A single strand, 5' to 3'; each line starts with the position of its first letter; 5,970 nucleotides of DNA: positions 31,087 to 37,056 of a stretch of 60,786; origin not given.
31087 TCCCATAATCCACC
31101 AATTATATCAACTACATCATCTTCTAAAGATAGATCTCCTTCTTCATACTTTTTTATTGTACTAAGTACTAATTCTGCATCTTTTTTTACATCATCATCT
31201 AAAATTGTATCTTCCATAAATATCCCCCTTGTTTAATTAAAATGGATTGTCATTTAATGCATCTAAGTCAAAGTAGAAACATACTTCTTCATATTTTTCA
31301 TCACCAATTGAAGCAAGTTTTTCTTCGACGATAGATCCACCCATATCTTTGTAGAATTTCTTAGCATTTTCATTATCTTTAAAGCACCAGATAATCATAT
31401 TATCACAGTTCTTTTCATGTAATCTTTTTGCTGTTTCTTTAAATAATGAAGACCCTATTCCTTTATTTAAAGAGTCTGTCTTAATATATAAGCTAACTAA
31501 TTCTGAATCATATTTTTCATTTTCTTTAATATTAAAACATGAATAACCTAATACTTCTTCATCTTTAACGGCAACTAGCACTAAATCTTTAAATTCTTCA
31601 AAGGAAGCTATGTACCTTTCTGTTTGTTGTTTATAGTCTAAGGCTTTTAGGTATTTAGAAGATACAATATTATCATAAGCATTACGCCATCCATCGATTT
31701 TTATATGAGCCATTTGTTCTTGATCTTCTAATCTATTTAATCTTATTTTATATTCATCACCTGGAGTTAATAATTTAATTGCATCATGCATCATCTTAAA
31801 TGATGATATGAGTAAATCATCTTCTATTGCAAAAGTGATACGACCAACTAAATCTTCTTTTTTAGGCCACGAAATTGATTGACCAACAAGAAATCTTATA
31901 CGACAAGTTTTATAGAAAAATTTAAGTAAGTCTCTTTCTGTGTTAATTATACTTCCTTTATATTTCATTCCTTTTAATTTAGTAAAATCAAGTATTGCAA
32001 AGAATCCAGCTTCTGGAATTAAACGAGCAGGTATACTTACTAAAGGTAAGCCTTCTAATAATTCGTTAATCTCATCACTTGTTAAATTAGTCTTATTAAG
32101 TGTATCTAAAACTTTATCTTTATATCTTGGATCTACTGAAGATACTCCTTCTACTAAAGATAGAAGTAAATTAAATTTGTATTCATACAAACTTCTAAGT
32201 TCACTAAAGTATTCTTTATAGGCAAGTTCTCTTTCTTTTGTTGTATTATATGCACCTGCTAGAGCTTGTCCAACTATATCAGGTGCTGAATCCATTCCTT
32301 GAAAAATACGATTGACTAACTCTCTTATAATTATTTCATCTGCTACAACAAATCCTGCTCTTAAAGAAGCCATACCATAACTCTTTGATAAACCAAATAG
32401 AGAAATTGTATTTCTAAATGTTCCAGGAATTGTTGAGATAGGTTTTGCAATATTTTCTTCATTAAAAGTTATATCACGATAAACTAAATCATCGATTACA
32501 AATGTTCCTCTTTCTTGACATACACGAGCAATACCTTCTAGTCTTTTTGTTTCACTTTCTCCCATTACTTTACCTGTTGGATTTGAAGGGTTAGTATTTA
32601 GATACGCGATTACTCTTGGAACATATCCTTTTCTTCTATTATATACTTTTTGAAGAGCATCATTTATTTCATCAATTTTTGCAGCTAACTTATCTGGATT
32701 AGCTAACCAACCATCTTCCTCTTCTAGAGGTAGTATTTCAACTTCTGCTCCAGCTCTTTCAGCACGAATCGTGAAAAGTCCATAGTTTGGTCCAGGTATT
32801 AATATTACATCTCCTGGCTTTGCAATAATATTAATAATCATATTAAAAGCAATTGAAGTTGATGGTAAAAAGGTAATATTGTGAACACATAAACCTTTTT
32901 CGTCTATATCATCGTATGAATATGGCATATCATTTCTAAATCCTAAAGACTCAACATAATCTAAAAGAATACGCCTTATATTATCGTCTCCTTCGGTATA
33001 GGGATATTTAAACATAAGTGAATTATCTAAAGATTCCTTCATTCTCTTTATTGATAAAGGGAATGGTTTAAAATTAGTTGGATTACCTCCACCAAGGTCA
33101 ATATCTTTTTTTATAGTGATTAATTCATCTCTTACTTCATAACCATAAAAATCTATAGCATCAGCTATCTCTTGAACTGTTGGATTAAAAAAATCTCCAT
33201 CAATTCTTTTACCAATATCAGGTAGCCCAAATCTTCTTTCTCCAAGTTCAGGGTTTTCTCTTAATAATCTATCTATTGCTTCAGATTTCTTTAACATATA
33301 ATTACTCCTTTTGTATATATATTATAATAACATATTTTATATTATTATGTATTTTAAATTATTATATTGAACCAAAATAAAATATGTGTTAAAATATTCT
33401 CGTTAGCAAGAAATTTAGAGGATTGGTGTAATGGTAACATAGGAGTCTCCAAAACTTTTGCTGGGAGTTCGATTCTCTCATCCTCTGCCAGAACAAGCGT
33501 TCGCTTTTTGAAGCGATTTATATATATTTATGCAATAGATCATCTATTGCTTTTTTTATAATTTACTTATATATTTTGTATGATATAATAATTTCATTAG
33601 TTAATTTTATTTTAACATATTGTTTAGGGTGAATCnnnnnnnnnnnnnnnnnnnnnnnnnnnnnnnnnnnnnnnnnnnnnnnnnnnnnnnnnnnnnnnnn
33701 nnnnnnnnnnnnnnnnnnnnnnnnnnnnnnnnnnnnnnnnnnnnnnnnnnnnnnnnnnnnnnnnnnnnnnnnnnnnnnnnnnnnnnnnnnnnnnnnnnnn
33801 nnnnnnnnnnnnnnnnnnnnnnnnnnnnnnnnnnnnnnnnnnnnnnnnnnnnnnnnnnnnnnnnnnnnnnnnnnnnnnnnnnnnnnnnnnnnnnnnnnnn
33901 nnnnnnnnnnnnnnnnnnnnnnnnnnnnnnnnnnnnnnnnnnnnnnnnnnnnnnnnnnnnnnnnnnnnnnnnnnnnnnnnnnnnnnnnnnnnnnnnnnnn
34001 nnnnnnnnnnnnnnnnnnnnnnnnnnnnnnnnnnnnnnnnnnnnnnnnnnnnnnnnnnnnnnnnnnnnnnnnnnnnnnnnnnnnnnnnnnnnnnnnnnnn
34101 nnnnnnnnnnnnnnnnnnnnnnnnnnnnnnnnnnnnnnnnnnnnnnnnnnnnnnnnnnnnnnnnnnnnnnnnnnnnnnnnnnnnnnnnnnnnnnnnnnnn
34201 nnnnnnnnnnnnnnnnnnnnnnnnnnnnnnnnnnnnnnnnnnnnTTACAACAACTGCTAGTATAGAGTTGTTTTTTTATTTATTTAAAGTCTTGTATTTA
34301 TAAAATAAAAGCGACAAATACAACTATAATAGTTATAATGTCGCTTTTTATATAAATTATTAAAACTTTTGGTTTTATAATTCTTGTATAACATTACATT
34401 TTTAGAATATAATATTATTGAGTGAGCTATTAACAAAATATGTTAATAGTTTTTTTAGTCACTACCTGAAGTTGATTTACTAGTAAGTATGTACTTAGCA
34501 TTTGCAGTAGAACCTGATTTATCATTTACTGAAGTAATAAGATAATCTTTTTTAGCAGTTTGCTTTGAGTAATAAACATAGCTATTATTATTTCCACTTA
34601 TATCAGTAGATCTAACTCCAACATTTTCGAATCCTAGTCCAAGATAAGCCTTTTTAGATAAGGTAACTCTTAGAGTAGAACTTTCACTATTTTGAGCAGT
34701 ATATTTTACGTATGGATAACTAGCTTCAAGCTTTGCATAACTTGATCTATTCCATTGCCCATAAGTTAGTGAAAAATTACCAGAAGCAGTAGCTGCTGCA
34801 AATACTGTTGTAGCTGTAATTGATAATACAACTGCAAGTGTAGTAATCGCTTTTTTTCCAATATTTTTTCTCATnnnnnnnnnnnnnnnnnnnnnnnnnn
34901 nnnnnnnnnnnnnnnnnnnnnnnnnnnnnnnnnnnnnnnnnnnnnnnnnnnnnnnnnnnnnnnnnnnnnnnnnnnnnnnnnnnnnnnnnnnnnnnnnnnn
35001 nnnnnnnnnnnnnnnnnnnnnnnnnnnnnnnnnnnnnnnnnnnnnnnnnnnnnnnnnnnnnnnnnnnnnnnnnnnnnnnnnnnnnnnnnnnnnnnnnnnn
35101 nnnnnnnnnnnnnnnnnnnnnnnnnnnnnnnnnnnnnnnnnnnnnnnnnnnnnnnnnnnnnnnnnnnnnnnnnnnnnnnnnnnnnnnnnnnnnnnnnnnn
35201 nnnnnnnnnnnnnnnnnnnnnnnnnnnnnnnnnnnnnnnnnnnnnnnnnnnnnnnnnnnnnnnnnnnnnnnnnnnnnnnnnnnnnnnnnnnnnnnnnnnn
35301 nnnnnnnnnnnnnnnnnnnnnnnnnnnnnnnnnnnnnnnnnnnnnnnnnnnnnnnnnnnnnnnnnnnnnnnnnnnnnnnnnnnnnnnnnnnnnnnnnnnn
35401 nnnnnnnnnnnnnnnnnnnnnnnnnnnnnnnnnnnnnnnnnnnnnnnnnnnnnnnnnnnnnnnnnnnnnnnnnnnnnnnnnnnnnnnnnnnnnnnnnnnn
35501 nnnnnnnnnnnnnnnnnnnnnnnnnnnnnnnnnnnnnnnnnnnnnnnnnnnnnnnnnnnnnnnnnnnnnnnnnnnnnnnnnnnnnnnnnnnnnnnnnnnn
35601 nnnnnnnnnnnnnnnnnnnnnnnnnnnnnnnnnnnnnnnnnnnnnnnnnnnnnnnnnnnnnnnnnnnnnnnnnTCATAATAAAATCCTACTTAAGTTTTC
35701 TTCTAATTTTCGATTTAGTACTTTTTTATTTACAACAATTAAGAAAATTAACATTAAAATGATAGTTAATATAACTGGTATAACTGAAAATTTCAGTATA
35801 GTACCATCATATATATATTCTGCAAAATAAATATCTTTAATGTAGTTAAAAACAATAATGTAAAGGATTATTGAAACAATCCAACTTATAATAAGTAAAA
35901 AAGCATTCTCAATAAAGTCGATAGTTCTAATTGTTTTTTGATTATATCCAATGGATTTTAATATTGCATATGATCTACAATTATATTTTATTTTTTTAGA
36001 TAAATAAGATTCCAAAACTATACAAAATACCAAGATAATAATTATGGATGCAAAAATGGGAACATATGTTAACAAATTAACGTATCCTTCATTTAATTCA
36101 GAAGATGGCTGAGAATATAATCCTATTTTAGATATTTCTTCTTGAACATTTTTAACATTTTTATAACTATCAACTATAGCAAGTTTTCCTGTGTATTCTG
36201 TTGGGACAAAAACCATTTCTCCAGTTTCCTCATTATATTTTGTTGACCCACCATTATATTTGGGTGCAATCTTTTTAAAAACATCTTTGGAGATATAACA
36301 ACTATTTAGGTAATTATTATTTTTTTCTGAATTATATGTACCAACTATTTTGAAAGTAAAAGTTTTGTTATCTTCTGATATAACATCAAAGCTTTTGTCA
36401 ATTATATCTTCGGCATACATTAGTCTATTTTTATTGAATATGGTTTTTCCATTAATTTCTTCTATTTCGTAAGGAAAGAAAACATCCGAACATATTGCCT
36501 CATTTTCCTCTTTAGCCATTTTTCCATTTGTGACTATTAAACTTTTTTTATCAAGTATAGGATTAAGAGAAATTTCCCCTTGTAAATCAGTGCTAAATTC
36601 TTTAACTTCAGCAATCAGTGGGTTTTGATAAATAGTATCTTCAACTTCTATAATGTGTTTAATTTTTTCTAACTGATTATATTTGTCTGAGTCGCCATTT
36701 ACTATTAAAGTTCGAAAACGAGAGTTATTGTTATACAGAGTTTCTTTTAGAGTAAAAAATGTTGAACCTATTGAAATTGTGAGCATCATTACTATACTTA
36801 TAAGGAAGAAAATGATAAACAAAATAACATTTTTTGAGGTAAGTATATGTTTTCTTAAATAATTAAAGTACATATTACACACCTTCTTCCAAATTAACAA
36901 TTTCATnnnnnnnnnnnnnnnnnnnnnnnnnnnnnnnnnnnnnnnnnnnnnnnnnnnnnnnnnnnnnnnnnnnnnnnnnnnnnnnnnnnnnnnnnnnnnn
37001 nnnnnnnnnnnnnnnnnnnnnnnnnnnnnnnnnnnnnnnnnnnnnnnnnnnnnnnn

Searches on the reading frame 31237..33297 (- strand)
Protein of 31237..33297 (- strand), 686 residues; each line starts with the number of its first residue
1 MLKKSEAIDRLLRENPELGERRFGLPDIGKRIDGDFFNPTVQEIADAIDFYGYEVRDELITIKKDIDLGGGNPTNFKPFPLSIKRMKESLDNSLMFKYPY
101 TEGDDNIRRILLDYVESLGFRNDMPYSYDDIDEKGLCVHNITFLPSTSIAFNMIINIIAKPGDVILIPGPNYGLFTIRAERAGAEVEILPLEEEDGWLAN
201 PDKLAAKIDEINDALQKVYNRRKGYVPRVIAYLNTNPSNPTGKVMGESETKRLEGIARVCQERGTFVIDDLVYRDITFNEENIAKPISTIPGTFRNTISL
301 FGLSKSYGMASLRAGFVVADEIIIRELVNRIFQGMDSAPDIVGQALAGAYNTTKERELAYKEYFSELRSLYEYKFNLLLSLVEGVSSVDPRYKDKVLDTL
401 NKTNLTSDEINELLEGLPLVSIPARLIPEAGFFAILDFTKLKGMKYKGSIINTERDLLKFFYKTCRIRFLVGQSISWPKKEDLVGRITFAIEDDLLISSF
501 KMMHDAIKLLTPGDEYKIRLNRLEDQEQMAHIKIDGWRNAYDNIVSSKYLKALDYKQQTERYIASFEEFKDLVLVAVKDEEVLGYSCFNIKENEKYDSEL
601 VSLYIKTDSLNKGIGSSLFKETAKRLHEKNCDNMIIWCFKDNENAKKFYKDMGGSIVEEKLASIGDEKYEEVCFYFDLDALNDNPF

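Call 106: search_protein_families(library=pfam, proteins=[window:31237-33297:-], max_evalue=0.00001)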
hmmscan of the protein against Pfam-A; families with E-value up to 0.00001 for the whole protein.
window:31237-33297:- (686 aa): 6 families
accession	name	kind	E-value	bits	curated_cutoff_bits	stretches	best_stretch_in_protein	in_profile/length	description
PF00155.27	Aminotran_1_2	-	1.4e-25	90.7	19.7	1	64-375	2-287/361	Aminotransferase class I and II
PF00583.31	Acetyltransf_1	-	9.2e-13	48.9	20.7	1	558-653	17-115/116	Acetyltransferase (GNAT) family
PF13508.13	Acetyltransf_7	-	1.9e-07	31.8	27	1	572-653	4-81/84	Acetyltransferase (GNAT) domain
PF08445.16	FR47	-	5.4e-06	26.7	22.1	0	595-658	19-81/86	FR47-like protein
PF13673.13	Acetyltransf_10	-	5.5e-06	26.8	23.6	0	564-653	24-106/128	Acetyltransferase (GNAT) domain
PF13420.13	Acetyltransf_4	-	8.7e-06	26.3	24.3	0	553-657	31-137/155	Acetyltransferase (GNAT) domain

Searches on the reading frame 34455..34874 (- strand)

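Call 3: search_protein_families(library=pfam, proteins=[window:34455-34874:-], max_evalue=1)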
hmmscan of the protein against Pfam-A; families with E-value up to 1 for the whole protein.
window:34455-34874:- (139 aa): 1 family
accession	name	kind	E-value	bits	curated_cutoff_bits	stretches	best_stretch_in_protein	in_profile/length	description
PF00631.27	G-gamma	-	0.024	15.1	27.1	1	98-125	31-57/69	GGL domain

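Call 4: search_protein_families(library=ncbifam, proteins=[window:34455-34874:-], max_evalue=1)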
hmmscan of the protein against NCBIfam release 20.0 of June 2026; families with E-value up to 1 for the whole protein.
window:34455-34874:- (139 aa): 0 families

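Call 86: search_protein_families(library=padloc, proteins=[window:34455-34874:-], max_evalue=0.01)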
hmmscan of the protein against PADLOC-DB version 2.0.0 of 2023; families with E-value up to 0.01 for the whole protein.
window:34455-34874:- (139 aa): 0 families

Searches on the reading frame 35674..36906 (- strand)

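Call 3: search_protein_families(library=pfam, proteins=[window:35674-36906:-], max_evalue=1)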
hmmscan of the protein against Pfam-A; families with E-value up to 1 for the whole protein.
window:35674-36906:- (410 aa): 2 families
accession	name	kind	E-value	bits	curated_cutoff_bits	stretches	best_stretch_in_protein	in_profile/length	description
PF02687.27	FtsX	-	1.1e-07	32.3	25.5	1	284-390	1-110/120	FtsX-like permease C-terminal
PF13727.12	CoA_binding_3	-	0.039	14.4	25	1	13-80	34-97/175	CoA-binding domain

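Call 4: search_protein_families(library=ncbifam, proteins=[window:35674-36906:-], max_evalue=1)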
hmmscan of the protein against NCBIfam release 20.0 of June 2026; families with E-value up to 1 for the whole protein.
window:35674-36906:- (410 aa): 2 families
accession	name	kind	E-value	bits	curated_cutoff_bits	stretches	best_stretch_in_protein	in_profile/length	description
TIGR01185.1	devC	equivalog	0.13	11.2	290.35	1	287-386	265-361/380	ABC transporter permease DevC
NF001067.0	PRK00118.1-2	equivalog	0.18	12.3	156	0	183-260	14-91/110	putative DNA-binding protein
